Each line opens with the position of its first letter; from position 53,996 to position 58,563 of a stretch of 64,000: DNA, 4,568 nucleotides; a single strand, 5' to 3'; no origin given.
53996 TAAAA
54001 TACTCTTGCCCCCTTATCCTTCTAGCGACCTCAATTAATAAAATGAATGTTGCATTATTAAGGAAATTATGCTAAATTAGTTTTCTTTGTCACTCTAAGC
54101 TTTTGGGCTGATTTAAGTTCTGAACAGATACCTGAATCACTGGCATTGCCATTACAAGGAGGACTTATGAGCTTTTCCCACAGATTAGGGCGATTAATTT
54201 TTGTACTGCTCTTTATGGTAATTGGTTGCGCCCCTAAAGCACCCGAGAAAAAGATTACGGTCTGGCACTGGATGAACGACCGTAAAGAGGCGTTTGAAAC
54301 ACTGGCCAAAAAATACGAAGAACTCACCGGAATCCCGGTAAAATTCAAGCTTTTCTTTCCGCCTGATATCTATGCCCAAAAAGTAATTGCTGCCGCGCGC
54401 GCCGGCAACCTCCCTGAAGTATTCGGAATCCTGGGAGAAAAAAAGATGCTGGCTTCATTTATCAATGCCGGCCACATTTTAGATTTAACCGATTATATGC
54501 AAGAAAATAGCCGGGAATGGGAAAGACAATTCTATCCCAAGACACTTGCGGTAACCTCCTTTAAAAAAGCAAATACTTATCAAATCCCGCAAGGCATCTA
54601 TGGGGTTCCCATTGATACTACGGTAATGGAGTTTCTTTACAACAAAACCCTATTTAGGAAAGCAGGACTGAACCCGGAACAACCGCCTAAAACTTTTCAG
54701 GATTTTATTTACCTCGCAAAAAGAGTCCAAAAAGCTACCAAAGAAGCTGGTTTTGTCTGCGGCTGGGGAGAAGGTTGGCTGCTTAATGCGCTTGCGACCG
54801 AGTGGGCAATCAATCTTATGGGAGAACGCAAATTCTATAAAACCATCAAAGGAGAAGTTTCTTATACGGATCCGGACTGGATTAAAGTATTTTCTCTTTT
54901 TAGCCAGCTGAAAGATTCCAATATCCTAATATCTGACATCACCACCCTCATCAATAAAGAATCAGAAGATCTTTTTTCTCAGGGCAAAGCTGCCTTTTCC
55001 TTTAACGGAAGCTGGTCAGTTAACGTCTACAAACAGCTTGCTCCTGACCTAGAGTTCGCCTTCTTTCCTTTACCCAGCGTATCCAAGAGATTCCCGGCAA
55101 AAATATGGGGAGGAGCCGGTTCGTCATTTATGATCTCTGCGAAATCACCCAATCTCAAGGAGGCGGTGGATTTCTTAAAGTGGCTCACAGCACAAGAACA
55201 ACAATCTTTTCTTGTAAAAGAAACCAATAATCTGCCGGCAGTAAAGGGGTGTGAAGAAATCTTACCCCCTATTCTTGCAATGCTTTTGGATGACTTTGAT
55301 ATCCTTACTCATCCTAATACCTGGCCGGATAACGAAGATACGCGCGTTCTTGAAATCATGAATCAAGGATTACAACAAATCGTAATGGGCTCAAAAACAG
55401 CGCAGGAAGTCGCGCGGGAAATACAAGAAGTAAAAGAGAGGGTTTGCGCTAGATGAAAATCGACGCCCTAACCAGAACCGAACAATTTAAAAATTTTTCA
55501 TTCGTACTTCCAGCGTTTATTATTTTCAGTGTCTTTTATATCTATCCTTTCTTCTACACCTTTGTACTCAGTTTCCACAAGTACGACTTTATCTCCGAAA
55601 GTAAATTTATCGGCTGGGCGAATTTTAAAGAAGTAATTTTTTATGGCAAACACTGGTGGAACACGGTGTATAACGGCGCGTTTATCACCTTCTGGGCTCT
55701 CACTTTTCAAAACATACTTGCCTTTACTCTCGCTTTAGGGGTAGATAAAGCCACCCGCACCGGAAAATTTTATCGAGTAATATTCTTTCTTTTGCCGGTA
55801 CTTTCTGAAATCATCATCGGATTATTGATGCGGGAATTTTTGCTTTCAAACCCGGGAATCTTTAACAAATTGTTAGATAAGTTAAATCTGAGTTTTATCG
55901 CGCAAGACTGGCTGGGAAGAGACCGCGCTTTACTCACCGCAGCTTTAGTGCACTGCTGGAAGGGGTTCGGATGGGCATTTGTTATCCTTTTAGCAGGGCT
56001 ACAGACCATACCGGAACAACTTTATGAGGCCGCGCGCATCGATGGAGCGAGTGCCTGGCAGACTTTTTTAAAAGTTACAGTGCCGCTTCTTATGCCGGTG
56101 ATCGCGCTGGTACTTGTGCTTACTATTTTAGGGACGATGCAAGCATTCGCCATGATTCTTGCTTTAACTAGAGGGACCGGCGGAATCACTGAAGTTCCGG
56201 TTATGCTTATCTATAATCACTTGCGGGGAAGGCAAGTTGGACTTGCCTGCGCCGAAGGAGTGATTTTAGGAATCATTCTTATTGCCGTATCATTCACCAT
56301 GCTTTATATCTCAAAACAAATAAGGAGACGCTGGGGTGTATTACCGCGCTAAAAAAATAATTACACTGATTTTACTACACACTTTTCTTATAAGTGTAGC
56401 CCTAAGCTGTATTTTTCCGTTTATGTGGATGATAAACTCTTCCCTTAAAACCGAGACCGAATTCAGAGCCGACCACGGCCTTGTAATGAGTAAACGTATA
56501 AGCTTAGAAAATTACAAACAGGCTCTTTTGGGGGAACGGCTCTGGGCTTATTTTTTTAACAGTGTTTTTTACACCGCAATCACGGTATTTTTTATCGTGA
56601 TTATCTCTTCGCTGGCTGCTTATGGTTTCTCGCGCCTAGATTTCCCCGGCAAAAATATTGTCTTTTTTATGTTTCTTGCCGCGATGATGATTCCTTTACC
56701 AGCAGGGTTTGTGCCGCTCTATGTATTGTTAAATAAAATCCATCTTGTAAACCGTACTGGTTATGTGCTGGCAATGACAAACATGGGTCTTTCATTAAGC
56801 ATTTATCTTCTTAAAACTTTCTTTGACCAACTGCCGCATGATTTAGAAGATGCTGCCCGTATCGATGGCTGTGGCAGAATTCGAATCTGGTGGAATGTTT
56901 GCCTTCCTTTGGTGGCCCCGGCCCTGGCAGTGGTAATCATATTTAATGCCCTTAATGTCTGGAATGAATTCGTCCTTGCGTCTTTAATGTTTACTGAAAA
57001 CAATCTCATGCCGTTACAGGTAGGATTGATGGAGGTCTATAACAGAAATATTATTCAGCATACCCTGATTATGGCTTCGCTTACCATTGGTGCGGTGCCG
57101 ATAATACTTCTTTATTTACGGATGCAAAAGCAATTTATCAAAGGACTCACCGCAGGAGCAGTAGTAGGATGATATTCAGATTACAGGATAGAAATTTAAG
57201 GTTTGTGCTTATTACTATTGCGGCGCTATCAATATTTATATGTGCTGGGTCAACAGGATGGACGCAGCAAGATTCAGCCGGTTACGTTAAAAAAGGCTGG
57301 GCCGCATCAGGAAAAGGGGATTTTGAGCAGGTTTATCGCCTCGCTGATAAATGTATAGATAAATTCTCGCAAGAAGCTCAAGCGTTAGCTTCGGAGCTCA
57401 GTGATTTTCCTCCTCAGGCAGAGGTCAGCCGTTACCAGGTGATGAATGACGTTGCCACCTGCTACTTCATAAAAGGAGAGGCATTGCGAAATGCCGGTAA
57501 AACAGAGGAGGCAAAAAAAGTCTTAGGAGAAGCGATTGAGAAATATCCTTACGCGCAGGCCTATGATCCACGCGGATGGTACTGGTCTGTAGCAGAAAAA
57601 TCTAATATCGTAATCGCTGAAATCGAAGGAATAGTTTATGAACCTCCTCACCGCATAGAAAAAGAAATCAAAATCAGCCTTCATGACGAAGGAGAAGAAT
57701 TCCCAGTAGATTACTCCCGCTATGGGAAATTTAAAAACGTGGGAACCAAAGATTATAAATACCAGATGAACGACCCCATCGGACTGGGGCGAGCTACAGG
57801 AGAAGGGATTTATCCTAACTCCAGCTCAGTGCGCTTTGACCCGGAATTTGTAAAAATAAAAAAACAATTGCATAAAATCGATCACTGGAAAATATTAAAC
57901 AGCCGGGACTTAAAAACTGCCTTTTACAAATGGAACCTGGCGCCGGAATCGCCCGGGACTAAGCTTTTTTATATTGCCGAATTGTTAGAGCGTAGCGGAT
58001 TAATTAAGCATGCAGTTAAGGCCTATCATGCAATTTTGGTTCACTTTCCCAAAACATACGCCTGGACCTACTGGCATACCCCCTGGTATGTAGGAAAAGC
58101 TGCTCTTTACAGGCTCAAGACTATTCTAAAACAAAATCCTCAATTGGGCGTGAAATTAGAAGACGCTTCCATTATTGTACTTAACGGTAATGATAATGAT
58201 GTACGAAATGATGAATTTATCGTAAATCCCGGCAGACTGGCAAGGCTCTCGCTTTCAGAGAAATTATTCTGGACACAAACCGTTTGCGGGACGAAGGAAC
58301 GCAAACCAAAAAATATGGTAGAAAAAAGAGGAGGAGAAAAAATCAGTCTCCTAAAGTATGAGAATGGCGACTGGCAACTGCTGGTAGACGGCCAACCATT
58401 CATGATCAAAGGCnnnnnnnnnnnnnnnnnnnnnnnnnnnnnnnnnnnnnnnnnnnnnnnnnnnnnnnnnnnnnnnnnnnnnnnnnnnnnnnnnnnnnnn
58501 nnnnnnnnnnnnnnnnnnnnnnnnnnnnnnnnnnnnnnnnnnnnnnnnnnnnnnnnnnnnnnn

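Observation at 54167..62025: Candidate uncharacterised glycan-processing locus: ATPase-less sugar ABC importer plus two paralogous GH-A-like enzymes and a tandem CBM-like protein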

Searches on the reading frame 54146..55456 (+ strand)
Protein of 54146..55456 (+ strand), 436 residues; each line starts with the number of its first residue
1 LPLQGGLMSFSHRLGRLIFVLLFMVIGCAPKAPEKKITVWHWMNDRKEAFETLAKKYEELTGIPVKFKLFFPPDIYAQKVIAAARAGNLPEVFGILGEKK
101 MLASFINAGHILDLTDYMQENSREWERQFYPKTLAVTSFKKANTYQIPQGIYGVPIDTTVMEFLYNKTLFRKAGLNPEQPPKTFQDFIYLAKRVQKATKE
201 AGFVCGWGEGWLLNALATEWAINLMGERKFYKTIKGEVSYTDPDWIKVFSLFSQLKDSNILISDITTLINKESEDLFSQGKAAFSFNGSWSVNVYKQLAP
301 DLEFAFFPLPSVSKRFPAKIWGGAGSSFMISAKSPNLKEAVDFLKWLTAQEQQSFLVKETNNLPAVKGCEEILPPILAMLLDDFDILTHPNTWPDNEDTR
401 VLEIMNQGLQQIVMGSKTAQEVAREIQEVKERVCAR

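Call 3: search_protein_families(library=pfam, proteins=[window:54146-55456:+], max_evalue=0.1)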
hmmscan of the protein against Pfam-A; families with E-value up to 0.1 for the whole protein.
window:54146-55456:+ (436 aa): 3 families
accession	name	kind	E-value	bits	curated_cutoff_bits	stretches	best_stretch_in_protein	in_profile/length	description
PF13416.11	SBP_bac_8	-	9.4e-34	117.9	27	1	53-371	2-267/279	Bacterial extracellular solute-binding protein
PF01547.30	SBP_bac_1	-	6.2e-31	109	26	1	47-353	5-306/307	Bacterial extracellular solute-binding protein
PF19489.4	SLT_4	-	0.075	13.1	27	0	331-361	107-137/184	Transglycosylase SLT domain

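Call 4: search_protein_families(library=ncbifam, proteins=[window:54146-55456:+], max_evalue=0.1)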
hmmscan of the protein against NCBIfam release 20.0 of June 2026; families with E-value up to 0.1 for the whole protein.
window:54146-55456:+ (436 aa): 6 families
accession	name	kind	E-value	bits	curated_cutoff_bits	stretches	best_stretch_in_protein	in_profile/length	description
TIGR03851.1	chitin_NgcE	equivalog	2.7e-21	76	399.65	1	86-371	90-375/450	N-acetylglucosamine/diacetylchitobiose ABC transporter substrate-binding protein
NF008211.0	PRK10974.1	equivalog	9e-20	70.7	411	1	35-368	27-354/439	sn-glycerol-3-phosphate ABC transporter substrate-binding protein UgpB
TIGR03850.1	bind_CPR_0540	equivalog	7.1e-16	57.8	299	1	47-382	47-379/437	carbohydrate ABC transporter substrate-binding protein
NF007011.0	PRK09474.1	equivalog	4.3e-13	48.8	291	1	22-365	18-327/396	maltose/maltodextrin ABC transporter substrate-binding protein MalE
NF053763.1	ABCarbgalBndGanS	equivalog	3.7e-08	32.6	700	1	146-368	133-347/420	galactooligosaccharide ABC transporter substrate-binding protein GanS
NF040930.1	ABC_arch_GlcS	equivalog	0.00029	19.8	500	1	79-293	47-255/444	glucose ABC transporter substrate-binding protein GlcS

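Call 55: search_solved_structures(query=window:54167-55456:+, max_evalue=0.00001)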
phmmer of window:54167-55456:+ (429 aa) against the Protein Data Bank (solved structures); distinct sequences matched with E-value up to 0.00001: 59.
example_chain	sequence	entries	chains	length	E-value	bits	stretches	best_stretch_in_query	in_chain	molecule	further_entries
7ehp_A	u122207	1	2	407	9.1e-25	90.4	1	69-424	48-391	chitin oligosaccahride binding protein NagB1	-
6rjy_A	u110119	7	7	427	4.2e-24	88.3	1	38-366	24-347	Arabino-oligosaccharids-binding protein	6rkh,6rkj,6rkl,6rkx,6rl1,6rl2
3zkk_A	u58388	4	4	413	4e-22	81.7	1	22-423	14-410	XOS BINDING PROTEIN | PUTATIVE SUGAR TRANSPORTER SOLUTE-BINDING PROTEIN | SUGAR TRANSPORTER SOLUTE-BINDING PROTEIN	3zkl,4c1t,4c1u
9xor_A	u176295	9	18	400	4.9e-22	81.5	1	112-374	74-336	maltose-binding protein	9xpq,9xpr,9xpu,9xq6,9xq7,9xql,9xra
7eho_A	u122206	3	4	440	1e-20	77.1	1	47-425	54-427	Chitin oligosaccharide binding protein NagB2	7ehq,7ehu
4r9f_A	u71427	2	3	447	9.5e-20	73.9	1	29-346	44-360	MBP1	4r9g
5ci5_A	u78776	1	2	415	2.9e-19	72.3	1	28-352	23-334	Extracellular solute-binding protein family 1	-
7bvt_A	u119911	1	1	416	1e-16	63.9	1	23-359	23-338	Hypothetical sugar ABC-transporter sugar binding protein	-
6dtu_A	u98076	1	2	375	4.7e-16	61.8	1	136-424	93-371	maltose-binding protein MalE1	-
2gha_A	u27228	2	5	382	4.8e-16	61.7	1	136-423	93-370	maltose ABC transporter, periplasmic maltose-binding protein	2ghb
4aq4_A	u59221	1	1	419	6e-15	58.1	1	64-363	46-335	SN-GLYCEROL-3-PHOSPHATE-BINDING PERIPLASMIC PROTEIN UGPB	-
5ysb_A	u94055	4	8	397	1.3e-13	53.7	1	26-359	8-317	Lin1841 protein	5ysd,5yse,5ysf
2b3b_A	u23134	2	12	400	2e-13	53.1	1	33-346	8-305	glucose-binding protein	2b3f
4qrz_A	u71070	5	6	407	3.6e-13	52.3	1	29-358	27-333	ABC-TYPE SUGAR TRANSPORTER | ABC transporter, substrate binding protein (Sugar)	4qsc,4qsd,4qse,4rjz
6h0h_A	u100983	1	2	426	1.4e-12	50.3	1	27-360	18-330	Probable solute binding protein of ABC transporter system for sugars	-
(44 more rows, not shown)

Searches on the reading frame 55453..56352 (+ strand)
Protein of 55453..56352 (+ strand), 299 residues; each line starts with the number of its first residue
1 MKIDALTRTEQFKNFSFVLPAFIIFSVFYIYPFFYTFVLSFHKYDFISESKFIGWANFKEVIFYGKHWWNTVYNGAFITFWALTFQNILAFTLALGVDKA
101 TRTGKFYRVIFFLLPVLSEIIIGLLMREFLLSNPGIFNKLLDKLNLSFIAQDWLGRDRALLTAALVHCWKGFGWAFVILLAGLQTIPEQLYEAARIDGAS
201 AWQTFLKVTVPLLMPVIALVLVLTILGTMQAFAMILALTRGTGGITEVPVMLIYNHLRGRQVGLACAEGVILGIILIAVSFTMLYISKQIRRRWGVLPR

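Call 3: search_protein_families(library=pfam, proteins=[window:55453-56352:+], max_evalue=0.1)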
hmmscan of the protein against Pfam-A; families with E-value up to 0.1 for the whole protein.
window:55453-56352:+ (299 aa): 1 family
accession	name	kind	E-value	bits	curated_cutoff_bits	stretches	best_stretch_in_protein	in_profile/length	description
PF00528.27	BPD_transp_1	-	9.4e-16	58.5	26.4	1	91-290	6-178/184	Binding-protein-dependent transport system inner membrane component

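Call 4: search_protein_families(library=ncbifam, proteins=[window:55453-56352:+], max_evalue=0.1)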
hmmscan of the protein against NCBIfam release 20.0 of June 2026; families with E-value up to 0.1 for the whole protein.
window:55453-56352:+ (299 aa): 24 families
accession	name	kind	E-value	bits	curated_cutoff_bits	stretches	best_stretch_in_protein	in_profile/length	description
NF007852.0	PRK10561.1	equivalog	3.2e-22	79.7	335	1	12-280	12-277/295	sn-glycerol-3-phosphate ABC transporter permease UgpA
NF040931.1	ABC_arch_GlcT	equivalog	5.2e-15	55.8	360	1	18-290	2-276/278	glucose ABC transporter permease GlcT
NF008232.0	PRK10999.1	equivalog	2e-14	53.2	392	1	53-243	265-458/520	maltose ABC transporter permease MalF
TIGR03262.1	PhnU2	equivalog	4.9e-14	51.9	593.25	1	21-293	10-259/546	putative 2-aminoethylphosphonate ABC transporter permease subunit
NF011624.0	PRK15050.1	equivalog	1.7e-09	37.2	247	1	6-291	16-286/297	2-aminoethylphosphonate ABC transporter permease subunit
NF040932.1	ABC_arch_GlcU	equivalog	1.1e-08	35.1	340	1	181-250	154-222/272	glucose ABC transporter permease GlcU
TIGR01581.1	Mo_ABC_porter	hypoth_equivalog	2e-08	34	210.3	1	174-276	117-219/225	ABC transporter permease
NF007044.0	PRK09497.1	equivalog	3.7e-08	33.2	348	1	27-290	21-278/285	spermidine/putrescine ABC transporter permease PotB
TIGR02141.1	modB_ABC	equivalog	1.2e-07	31.6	182.6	1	82-292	10-207/208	molybdate ABC transporter permease subunit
NF008231.0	PRK10998.1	equivalog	1.8e-07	31.1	261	1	181-246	179-244/296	maltose ABC transporter permease MalG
TIGR03255.1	PhnV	equivalog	3.8e-07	30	358.7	1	174-287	155-261/270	2-aminoethylphosphonate ABC transport system, membrane component PhnV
NF006939.0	PRK09421.1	equivalog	4.6e-07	29.5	262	1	69-293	9-223/230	molybdate ABC transporter permease subunit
TIGR03226.1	PhnU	equivalog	6.1e-07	29.2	283.45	1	179-293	198-306/311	2-aminoethylphosphonate ABC transporter permease subunit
TIGR00969.1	3a0106s02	subfamily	1.8e-06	27.7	240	1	75-287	66-266/272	sulfate ABC transporter permease subunit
NF008196.0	PRK10952.1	equivalog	1.6e-05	23.9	439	1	180-279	228-319/356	glycine betaine/L-proline ABC transporter permease ProW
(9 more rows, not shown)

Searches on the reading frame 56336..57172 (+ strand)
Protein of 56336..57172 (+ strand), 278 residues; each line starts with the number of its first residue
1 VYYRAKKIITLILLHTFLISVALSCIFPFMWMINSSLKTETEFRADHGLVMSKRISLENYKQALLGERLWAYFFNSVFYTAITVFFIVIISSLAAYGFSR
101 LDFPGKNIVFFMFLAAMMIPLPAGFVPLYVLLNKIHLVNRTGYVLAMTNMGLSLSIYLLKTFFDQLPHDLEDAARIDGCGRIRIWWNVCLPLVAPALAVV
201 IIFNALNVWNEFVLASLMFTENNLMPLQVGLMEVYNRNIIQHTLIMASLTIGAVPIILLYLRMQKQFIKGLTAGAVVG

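Call 3: search_protein_families(library=pfam, proteins=[window:56336-57172:+], max_evalue=0.1)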
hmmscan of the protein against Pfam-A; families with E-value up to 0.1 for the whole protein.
window:56336-57172:+ (278 aa): 1 family
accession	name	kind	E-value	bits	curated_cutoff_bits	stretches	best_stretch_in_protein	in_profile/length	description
PF00528.27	BPD_transp_1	-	2.9e-16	60.2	26.4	1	88-270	2-181/184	Binding-protein-dependent transport system inner membrane component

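Call 4: search_protein_families(library=ncbifam, proteins=[window:56336-57172:+], max_evalue=0.1)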
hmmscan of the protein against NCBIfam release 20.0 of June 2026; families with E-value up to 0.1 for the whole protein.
window:56336-57172:+ (278 aa): 17 families
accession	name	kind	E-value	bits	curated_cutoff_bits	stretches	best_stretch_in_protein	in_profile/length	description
NF008231.0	PRK10998.1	equivalog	2.4e-31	109.4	261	1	10-277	12-295/296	maltose ABC transporter permease MalG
NF040932.1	ABC_arch_GlcU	equivalog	3.7e-26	92.4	340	1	14-273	5-266/272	glucose ABC transporter permease GlcU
NF008210.0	PRK10973.1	equivalog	2.5e-24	86.4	297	1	12-272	10-277/281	sn-glycerol-3-phosphate ABC transporter permease UgpE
TIGR01581.1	Mo_ABC_porter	hypoth_equivalog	1.5e-11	44.2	210.3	1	60-239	10-201/225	ABC transporter permease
NF040839.1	tungstate_WtpB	equivalog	7.3e-09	35.6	340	1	56-204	29-189/251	tungstate ABC transporter permease WtpB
TIGR02139.1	permease_CysT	equivalog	2.4e-07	30.6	246.1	1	51-201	30-193/265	sulfate ABC transporter permease subunit CysT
TIGR02141.1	modB_ABC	equivalog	6.3e-07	29.2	182.6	1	78-256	5-199/208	molybdate ABC transporter permease subunit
NF007047.0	PRK09500.1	equivalog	1.8e-06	27.8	326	1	16-229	9-218/257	spermidine/putrescine ABC transporter permease PotC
NF006939.0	PRK09421.1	equivalog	7.1e-06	25.6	262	1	70-212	9-165/230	molybdate ABC transporter permease subunit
TIGR00969.1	3a0106s02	subfamily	3.8e-05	23.3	240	1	72-262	62-266/272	sulfate ABC transporter permease subunit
NF007852.0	PRK10561.1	equivalog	8.4e-05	22.5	335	1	151-206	169-224/295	sn-glycerol-3-phosphate ABC transporter permease UgpA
NF008208.0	PRK10971.1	equivalog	0.00072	19.1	415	1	134-212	133-212/277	sulfate/thiosulfate ABC transporter permease CysT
NF043074.1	MMSYN1_0196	equivalog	0.00092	18.6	350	1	11-197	11-195/277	spermidine/putrescine ABC transporter permease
NF011624.0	PRK15050.1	equivalog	0.0011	18.1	247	1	161-257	182-272/297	2-aminoethylphosphonate ABC transporter permease subunit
NF008232.0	PRK10999.1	equivalog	0.0013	17.5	392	1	146-218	381-453/520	maltose ABC transporter permease MalF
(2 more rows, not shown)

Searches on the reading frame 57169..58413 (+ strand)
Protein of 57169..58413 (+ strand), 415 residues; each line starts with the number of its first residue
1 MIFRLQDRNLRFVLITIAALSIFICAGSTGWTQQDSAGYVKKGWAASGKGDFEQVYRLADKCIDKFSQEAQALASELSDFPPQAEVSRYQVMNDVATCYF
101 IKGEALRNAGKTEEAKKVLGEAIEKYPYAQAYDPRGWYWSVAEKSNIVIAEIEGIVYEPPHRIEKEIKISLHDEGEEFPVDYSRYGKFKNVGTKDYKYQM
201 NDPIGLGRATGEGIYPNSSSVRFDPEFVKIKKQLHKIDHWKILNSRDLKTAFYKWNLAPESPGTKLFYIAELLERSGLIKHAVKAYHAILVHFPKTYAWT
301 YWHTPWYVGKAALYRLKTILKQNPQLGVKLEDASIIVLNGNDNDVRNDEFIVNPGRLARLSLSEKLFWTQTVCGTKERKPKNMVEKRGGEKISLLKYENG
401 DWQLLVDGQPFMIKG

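Call 56: search_solved_structures(query=window:57169-58413:+, max_evalue=1)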
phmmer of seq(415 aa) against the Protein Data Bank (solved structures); distinct sequences matched with E-value up to 1: 0.
